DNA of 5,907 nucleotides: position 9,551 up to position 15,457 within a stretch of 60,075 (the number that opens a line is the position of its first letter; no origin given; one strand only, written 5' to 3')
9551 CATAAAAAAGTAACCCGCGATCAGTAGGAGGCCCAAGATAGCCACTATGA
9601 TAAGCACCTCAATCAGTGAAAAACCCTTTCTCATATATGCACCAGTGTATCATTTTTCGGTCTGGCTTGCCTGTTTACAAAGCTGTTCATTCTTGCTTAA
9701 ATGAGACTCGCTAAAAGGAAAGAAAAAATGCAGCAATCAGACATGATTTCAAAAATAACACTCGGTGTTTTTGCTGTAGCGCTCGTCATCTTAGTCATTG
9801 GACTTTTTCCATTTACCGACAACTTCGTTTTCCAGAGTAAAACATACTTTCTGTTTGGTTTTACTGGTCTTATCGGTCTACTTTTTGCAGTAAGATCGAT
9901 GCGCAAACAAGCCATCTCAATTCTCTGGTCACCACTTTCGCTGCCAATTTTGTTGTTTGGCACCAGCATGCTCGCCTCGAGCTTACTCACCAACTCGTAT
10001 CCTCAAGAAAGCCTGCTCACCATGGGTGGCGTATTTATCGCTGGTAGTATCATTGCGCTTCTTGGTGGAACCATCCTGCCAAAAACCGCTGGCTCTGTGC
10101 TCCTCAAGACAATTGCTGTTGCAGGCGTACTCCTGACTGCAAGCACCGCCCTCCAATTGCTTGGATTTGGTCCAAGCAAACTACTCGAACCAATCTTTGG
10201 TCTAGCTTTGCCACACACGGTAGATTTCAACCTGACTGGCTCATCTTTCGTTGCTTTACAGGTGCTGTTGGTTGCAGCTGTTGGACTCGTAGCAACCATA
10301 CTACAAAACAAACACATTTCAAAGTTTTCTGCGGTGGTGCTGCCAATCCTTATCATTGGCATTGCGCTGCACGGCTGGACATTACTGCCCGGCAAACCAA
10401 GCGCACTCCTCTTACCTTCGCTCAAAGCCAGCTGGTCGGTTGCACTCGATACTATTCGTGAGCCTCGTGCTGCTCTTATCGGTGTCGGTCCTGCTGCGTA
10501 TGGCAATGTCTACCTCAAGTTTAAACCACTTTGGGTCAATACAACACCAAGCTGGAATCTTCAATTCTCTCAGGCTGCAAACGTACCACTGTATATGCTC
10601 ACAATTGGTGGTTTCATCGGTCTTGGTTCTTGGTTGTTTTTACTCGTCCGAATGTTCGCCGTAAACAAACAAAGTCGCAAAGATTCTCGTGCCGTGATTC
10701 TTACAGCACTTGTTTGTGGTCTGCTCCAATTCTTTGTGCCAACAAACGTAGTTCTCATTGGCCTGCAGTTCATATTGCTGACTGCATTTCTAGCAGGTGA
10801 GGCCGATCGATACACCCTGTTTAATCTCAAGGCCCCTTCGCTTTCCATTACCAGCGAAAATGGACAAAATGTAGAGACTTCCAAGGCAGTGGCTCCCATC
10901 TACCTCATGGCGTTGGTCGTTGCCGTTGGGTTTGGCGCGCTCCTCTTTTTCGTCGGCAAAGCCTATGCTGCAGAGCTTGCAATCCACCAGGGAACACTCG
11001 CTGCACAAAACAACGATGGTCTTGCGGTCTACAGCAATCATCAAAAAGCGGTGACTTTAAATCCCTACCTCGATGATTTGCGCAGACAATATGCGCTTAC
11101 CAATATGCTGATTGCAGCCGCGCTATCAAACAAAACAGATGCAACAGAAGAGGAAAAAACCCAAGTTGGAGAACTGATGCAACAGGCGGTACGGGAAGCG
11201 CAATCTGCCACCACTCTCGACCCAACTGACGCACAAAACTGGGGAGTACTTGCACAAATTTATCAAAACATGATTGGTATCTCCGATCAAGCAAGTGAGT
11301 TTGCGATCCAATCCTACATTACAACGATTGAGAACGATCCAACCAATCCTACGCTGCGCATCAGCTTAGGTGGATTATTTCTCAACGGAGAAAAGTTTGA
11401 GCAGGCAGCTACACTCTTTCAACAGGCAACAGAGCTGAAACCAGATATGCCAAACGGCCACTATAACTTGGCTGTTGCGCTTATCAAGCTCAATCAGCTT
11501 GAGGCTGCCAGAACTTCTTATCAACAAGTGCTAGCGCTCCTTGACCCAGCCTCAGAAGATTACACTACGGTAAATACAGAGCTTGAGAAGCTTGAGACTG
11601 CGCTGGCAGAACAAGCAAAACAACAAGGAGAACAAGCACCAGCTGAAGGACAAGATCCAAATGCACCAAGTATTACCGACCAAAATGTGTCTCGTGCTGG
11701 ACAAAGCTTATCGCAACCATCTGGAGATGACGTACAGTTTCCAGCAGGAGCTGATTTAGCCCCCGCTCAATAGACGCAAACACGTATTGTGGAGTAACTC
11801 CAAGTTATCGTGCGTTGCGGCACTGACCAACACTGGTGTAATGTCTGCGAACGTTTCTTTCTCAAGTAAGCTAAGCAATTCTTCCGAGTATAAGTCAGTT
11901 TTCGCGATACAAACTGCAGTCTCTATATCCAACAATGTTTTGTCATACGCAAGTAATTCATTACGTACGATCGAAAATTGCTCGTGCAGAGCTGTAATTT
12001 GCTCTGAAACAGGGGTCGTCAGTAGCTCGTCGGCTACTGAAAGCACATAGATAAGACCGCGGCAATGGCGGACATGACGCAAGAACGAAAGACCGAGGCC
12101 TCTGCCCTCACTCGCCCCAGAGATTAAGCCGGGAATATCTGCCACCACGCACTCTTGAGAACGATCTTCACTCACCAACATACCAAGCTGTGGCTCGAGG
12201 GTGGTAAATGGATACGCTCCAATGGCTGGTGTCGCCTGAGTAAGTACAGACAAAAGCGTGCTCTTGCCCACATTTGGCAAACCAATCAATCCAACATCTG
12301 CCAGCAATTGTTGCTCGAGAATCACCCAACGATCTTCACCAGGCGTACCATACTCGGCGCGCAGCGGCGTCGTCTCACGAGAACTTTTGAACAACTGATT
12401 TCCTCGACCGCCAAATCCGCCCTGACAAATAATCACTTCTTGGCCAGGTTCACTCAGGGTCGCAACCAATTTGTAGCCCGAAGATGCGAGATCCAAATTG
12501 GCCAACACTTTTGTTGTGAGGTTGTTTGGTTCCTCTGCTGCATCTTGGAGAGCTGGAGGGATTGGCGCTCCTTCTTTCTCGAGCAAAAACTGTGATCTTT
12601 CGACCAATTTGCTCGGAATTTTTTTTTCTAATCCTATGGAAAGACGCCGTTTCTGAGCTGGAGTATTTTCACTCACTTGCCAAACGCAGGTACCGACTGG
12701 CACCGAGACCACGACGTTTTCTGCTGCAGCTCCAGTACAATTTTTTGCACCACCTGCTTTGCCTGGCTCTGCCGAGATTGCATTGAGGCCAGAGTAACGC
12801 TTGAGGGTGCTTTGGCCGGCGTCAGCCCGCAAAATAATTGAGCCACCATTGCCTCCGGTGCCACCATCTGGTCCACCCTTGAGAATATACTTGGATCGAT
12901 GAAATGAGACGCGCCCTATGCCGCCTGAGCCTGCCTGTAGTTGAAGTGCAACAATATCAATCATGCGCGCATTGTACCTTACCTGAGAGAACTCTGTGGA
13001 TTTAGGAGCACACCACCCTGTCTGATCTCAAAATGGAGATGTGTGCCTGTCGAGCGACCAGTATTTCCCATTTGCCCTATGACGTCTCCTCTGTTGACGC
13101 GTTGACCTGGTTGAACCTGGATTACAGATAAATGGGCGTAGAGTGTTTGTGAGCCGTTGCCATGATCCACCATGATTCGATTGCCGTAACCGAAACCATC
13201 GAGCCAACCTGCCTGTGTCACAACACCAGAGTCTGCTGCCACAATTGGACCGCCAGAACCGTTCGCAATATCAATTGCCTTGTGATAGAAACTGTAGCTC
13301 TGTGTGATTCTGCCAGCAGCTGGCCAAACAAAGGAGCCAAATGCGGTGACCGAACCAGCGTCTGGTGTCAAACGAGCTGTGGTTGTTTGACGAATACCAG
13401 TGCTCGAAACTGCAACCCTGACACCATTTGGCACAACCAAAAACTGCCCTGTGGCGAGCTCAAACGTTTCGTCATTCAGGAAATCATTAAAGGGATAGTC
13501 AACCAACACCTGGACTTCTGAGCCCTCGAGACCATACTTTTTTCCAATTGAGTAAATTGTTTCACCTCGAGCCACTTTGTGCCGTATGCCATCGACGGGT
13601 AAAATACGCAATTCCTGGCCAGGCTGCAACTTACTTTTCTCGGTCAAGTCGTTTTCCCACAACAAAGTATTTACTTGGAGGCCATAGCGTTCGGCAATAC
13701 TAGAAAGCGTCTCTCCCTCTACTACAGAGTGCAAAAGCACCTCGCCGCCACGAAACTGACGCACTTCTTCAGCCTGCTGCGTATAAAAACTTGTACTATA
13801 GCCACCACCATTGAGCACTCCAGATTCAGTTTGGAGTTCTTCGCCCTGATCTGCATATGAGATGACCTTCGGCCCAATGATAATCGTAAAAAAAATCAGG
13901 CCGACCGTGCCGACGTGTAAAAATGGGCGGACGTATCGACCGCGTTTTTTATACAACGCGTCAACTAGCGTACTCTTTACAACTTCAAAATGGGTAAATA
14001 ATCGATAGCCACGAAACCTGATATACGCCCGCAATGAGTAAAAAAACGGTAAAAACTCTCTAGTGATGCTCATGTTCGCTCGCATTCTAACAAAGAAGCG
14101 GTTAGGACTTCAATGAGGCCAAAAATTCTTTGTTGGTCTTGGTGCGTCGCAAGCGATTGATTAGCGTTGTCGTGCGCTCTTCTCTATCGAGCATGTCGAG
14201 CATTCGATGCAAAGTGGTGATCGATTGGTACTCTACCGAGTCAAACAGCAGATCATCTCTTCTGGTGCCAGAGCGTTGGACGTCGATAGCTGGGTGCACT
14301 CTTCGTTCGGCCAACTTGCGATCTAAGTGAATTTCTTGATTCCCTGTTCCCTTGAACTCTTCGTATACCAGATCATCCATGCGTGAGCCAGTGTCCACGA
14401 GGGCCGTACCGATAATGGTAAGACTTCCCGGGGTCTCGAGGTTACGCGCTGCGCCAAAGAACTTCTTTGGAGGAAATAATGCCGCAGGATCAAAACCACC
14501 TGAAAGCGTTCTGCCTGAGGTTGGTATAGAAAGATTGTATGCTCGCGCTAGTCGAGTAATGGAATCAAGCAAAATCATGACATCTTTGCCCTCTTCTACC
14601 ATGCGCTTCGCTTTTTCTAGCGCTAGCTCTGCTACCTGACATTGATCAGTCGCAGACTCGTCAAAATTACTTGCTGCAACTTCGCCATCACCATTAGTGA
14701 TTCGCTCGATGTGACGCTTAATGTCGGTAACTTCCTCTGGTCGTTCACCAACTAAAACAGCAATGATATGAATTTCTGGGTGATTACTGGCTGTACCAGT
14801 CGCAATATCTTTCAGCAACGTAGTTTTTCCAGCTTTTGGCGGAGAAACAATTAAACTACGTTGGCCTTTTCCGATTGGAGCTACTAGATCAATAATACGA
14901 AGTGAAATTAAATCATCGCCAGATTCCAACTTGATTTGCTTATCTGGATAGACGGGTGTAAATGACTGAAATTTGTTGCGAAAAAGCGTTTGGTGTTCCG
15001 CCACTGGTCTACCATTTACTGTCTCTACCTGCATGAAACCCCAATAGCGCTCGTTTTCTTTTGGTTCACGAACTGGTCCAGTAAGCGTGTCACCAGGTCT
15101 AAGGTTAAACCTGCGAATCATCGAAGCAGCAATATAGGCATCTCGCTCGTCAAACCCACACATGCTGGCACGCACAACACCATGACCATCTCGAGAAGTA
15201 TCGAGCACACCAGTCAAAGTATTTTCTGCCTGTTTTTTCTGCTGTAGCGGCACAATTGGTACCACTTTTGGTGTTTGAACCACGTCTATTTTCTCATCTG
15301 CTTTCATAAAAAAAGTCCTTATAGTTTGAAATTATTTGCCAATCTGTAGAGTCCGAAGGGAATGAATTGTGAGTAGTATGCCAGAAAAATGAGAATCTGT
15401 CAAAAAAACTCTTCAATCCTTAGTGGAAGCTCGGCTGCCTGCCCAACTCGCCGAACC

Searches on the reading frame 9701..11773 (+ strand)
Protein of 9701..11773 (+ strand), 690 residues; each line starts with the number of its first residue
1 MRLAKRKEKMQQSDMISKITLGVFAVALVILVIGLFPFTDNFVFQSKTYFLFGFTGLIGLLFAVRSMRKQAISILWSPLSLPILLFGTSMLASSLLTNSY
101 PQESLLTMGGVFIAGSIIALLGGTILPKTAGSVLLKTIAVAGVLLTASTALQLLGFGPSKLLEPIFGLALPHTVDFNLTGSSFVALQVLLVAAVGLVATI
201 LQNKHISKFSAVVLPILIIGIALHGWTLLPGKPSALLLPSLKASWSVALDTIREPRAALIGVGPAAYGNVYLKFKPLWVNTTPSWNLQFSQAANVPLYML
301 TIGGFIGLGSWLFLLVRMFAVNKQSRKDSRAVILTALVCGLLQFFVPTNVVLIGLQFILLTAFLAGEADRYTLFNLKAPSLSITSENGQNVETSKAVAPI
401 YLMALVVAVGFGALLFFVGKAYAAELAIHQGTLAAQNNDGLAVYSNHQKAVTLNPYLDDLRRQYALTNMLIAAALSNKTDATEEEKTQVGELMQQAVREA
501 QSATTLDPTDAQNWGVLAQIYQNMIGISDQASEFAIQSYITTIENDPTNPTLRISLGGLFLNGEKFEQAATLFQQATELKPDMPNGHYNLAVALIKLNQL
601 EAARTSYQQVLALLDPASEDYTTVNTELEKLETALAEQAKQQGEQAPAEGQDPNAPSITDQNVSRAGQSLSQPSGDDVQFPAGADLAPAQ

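Call 6: search_protein_families(library=pfam, proteins=[window:9701-11773:+], max_evalue=0.001)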
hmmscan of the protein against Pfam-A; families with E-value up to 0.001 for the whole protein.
window:9701-11773:+ (690 aa): 12 families
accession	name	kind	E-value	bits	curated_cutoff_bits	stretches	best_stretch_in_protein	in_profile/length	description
PF13414.12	TPR_11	-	2.9e-13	49.7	26.8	1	564-597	8-41/42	TPR repeat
PF13431.12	TPR_17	-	1.1e-09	38.3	24.4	0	572-604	1-33/34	Tetratricopeptide repeat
PF00515.34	TPR_1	-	6.2e-09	35.8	27.8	1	585-613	2-30/34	Tetratricopeptide repeat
PF07719.23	TPR_2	-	1.1e-08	35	27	1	585-613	2-30/34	Tetratricopeptide repeat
PF14559.12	TPR_19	-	3.1e-07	31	25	1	565-612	6-53/68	Tetratricopeptide repeat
PF13432.12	TPR_16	-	3.6e-07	30.9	32.7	1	559-612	6-59/65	Tetratricopeptide repeat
PF13181.12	TPR_8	-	8e-07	29.2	25.7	0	587-612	4-29/34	Tetratricopeptide repeat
PF24575.1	TPR_Slam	-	9.9e-06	26.4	35.2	0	564-605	61-102/104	Surface lipoprotein assembly modifier, N-terminal TPR repeats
PF23914.1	TPR_CcmH_CycH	-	3.1e-05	24.3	42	1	507-620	46-157/158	Cytochrome c-type biogenesis protein H TPR domain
PF13176.12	TPR_7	-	4.6e-05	23.6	27.9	0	588-614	3-29/36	Tetratricopeptide repeat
PF13428.12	TPR_14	-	0.00034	21.4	23.5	0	552-591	3-42/44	Tetratricopeptide repeat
PF10661.14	EssA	-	0.00054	20.3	24.1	0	367-419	92-144/147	WXG100 protein secretion system (Wss), protein EssA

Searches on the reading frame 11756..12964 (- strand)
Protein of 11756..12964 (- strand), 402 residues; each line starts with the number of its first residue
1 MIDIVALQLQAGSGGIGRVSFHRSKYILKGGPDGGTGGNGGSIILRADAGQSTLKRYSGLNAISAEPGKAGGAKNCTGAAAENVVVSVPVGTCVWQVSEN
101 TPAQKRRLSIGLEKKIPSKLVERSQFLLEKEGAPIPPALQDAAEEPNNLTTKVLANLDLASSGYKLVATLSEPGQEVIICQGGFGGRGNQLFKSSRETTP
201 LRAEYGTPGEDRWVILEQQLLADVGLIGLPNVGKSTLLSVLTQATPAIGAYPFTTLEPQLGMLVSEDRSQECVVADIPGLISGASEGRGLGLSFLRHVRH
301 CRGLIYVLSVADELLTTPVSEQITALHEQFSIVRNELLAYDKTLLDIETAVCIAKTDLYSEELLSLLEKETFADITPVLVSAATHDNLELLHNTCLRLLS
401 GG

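Call 7: search_protein_families(library=pfam, proteins=[window:11756-12964:-], max_evalue=0.001)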
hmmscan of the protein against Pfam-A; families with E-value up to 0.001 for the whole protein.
window:11756-12964:- (402 aa): 3 families
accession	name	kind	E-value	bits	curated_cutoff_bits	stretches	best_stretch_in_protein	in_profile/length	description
PF01018.28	GTP1_OBG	-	1e-42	145.8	27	2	2-100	1-99/155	GTP1/OBG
PF01926.29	MMR_HSR1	-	4.2e-20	72.4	21.9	1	223-326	1-99/113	50S ribosome-binding GTPase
PF02421.24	FeoB_N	-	8.7e-09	35.5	27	1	224-281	3-58/156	Ferrous iron transport protein B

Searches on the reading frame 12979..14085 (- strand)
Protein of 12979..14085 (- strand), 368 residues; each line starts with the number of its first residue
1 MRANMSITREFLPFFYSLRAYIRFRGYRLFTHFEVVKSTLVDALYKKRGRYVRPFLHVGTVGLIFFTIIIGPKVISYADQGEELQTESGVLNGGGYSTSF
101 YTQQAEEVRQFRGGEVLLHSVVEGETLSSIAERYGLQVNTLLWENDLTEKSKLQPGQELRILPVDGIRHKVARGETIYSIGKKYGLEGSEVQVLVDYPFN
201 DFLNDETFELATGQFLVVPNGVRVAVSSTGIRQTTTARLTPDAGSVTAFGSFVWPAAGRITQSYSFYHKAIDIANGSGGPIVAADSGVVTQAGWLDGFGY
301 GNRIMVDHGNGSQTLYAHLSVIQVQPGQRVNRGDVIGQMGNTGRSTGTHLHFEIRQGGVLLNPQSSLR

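Call 7: search_protein_families(library=pfam, proteins=[window:12979-14085:-], max_evalue=0.001)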
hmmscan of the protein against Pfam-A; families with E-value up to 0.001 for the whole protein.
window:12979-14085:- (368 aa): 3 families
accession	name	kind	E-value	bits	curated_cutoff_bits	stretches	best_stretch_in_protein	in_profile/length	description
PF01551.29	Peptidase_M23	-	1.9e-33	115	28.7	1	267-363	2-96/96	Peptidase family M23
PF01476.26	LysM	-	1e-14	54.6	20.9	1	119-161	1-42/43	LysM domain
PF23473.1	LysM3_LYK4_5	-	0.00036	21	29.3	0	119-151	5-37/48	LYK4/5 LysM3 domain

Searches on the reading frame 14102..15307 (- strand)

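Call 7: search_protein_families(library=pfam, proteins=[window:14102-15307:-], max_evalue=0.001)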
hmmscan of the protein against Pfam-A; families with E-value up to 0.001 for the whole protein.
window:14102-15307:- (401 aa): 2 families
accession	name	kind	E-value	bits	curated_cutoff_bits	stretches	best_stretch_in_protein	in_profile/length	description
PF00006.31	ATP-synt_ab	-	5.7e-30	105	29.5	1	136-346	2-211/213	ATP synthase alpha/beta family, nucleotide-binding domain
PF07497.18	Rho_RNA_bind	-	8.6e-21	74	27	1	32-101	2-71/73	Rho termination factor, RNA-binding domain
